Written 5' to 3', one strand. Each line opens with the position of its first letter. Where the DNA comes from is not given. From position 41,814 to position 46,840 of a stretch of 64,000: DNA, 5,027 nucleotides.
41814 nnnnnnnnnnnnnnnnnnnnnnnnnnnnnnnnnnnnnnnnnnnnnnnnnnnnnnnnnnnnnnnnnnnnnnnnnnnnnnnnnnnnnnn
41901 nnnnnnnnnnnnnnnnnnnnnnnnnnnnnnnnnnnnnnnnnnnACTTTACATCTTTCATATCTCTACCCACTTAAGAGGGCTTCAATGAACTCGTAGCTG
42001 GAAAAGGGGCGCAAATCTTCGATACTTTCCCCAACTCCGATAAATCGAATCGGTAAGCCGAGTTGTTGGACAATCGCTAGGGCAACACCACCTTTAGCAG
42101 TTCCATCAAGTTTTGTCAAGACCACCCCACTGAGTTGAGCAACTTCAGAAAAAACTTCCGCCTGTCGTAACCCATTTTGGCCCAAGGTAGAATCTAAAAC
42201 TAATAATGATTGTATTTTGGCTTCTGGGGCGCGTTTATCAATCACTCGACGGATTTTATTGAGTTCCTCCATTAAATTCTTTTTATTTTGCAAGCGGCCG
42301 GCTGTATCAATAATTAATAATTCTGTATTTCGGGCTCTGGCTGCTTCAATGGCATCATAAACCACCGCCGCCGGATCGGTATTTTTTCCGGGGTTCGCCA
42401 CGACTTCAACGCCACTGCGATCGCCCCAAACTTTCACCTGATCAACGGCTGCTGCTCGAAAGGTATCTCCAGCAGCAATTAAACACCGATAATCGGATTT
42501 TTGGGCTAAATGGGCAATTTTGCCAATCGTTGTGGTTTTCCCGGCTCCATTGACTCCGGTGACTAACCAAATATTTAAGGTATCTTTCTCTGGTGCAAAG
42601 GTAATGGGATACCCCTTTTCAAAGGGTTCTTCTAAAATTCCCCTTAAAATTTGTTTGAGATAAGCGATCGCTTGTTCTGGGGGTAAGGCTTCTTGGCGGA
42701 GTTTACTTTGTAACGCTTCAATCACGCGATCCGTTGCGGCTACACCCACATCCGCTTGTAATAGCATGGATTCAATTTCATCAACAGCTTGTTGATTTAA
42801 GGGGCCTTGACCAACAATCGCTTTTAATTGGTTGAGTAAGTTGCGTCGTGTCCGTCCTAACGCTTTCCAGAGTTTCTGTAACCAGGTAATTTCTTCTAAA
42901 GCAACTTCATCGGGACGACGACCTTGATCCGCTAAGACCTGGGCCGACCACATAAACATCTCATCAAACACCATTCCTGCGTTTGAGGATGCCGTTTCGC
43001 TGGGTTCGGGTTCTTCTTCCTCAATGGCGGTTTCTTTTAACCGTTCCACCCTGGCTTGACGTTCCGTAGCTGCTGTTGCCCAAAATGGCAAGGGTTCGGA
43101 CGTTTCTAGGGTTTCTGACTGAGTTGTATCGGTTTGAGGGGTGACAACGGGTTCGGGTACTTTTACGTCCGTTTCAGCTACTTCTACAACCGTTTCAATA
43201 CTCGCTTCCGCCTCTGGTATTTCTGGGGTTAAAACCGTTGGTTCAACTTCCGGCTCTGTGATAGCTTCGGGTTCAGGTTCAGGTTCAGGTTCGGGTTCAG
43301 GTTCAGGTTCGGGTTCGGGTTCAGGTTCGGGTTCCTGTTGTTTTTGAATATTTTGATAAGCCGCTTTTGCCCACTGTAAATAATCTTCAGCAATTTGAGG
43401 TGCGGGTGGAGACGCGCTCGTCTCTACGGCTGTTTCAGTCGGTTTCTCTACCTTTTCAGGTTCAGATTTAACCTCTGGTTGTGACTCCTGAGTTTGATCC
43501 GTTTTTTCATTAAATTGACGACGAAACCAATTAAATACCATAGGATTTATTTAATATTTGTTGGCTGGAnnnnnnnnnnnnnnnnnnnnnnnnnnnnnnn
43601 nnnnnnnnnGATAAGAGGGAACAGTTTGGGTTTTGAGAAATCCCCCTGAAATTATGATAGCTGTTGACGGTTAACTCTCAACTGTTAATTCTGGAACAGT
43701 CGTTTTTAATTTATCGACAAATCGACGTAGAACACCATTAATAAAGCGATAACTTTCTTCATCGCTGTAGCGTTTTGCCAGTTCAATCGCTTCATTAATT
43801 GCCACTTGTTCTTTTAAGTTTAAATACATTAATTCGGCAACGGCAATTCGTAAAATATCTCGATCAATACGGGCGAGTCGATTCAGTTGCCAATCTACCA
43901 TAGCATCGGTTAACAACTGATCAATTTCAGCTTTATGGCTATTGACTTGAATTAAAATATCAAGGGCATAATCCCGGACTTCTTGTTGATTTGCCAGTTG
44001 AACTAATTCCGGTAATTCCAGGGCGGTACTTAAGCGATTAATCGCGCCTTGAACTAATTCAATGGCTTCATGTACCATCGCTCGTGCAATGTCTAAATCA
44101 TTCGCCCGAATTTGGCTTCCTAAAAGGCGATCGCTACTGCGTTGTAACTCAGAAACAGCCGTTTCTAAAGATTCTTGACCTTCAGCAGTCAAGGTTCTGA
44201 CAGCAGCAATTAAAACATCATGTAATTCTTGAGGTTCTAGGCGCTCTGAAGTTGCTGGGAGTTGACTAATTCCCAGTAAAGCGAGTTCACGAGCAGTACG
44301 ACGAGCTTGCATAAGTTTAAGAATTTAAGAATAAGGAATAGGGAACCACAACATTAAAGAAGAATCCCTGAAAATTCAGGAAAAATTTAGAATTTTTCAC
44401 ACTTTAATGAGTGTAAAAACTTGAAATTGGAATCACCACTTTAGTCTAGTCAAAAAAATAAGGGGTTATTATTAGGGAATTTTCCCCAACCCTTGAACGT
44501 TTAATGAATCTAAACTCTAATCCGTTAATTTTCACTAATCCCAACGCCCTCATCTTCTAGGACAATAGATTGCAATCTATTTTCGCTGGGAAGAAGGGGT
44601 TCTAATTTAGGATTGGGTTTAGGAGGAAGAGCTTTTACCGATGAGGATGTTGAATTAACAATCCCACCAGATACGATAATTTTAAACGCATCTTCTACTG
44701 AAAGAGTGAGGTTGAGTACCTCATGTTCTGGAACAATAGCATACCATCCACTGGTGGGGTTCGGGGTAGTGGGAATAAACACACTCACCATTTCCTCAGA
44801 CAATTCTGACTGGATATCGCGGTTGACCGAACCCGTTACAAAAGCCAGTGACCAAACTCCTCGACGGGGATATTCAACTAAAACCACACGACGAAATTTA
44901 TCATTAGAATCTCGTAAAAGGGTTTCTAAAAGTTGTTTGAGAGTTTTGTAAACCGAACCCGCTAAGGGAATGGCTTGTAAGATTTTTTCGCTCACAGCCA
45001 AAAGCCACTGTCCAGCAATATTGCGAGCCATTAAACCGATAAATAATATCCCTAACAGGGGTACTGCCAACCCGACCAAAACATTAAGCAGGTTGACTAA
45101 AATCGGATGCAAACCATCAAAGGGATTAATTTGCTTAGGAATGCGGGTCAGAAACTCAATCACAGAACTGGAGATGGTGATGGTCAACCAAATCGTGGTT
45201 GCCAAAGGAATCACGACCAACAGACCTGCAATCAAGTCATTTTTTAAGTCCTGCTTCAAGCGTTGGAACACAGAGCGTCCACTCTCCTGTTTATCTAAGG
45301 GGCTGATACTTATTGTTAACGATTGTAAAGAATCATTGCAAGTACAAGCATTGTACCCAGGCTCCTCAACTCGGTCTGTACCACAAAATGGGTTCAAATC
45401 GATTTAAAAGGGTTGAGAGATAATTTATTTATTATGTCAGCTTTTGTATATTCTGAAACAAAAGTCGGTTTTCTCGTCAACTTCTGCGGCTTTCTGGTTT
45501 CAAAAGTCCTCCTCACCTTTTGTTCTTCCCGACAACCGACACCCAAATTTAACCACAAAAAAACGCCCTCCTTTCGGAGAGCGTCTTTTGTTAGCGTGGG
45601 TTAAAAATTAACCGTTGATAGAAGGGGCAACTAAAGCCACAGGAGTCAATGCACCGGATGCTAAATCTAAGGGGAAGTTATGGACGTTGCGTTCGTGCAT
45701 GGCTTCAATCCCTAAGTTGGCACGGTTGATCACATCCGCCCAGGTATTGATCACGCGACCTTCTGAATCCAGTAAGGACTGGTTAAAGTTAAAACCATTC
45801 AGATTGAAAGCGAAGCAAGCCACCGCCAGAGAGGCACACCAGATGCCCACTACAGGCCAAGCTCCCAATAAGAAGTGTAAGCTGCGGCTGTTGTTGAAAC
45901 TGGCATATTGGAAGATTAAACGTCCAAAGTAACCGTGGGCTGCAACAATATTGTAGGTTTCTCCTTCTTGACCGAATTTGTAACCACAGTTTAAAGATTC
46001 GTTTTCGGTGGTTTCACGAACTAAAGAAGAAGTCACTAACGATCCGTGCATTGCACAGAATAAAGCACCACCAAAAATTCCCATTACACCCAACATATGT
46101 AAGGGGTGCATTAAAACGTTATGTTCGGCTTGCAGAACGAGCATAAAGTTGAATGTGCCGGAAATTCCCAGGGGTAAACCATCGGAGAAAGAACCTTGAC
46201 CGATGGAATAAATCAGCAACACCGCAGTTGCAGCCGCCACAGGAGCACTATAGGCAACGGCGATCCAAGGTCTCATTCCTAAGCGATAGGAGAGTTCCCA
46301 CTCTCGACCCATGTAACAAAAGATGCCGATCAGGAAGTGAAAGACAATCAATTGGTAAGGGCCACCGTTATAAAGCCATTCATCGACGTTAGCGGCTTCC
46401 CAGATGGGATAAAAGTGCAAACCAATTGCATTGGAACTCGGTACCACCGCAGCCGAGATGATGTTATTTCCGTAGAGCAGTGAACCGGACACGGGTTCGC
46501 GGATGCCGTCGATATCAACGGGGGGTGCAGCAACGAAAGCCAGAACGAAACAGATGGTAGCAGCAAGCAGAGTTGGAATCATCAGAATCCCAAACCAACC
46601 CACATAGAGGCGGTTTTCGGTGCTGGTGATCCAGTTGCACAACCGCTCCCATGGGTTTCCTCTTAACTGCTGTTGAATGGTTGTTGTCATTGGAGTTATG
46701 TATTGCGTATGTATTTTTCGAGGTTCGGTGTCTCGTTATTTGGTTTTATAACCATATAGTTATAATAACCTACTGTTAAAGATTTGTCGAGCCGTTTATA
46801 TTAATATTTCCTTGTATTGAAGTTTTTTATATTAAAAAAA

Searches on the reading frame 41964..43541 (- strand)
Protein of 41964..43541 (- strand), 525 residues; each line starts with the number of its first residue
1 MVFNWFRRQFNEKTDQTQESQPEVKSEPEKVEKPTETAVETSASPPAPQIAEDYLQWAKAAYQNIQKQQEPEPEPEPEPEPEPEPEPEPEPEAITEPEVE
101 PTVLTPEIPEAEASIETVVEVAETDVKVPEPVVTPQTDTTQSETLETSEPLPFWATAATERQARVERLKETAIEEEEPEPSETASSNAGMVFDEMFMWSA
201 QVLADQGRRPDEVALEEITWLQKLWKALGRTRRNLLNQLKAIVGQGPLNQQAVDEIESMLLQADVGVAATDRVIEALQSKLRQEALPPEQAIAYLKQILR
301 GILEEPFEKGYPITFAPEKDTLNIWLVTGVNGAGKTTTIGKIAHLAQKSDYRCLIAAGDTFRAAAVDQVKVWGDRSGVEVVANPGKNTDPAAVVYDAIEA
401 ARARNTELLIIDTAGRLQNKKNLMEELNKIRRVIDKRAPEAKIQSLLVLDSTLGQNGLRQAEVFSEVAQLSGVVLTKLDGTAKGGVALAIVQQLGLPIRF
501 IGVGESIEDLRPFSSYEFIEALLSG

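Call 79: search_protein_families(library=pfam, proteins=[window:41964-43541:-], max_evalue=0.00001)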
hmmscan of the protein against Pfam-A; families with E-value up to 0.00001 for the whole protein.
window:41964-43541:- (525 aa): 3 families
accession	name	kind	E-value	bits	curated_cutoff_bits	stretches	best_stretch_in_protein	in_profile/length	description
PF00448.28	SRP54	-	1.4e-72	244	22.7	1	323-523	2-195/196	SRP54-type protein, GTPase domain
PF02881.24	SRP54_N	-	4.3e-11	43.3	22.4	1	235-299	5-75/75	SRP54-type protein, helical bundle domain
PF13401.12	AAA_22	-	3.2e-06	27.9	27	0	323-448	6-121/130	AAA domain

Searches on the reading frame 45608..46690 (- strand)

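Call 79: search_protein_families(library=pfam, proteins=[window:45608-46690:-], max_evalue=0.00001)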
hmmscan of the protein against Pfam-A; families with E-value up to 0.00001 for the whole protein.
window:45608-46690:- (360 aa): 1 family
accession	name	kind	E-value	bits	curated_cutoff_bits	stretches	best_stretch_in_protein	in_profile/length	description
PF00124.24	Photo_RC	-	6e-87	291.6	27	1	28-327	1-258/260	Photosynthetic reaction centre protein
